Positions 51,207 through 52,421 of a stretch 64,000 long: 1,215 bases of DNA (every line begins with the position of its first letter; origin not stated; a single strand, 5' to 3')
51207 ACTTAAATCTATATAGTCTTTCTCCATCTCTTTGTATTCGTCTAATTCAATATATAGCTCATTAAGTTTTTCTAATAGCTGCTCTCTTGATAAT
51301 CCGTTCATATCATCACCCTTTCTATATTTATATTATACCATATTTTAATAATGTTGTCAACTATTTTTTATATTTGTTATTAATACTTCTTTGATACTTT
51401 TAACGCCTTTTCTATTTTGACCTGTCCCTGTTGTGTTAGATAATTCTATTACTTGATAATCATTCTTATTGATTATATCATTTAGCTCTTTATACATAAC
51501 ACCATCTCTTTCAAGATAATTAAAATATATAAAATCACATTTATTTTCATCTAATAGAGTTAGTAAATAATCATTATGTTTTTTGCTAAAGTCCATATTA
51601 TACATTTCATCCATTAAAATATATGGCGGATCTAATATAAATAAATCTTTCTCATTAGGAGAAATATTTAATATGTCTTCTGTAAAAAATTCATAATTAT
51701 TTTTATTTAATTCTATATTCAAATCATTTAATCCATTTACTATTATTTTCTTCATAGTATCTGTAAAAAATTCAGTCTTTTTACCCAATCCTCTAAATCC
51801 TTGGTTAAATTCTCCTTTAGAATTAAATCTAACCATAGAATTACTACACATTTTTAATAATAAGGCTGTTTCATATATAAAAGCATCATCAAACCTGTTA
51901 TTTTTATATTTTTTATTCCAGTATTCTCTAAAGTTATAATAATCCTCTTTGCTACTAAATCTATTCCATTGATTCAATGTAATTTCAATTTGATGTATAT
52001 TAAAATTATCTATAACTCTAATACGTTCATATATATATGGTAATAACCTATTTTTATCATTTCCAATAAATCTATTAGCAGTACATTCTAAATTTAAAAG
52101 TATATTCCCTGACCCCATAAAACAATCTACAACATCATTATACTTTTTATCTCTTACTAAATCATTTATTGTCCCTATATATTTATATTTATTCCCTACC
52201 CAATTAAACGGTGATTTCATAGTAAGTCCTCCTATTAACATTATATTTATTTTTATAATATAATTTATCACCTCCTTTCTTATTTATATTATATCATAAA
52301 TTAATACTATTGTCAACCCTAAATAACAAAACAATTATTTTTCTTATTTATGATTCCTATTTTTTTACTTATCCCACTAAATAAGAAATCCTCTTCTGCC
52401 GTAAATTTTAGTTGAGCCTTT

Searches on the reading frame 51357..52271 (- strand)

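Call 59: search_protein_families(library=pfam, proteins=[window:51357-52271:-], max_evalue=0.001)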
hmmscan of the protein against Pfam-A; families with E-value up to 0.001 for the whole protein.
window:51357-52271:- (304 aa): 1 family
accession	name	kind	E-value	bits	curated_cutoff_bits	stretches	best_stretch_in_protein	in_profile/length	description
PF02086.21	MethyltransfD12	-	2e-19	70.8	22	1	24-244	1-218/253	D12 class N6 adenine-specific DNA methyltransferase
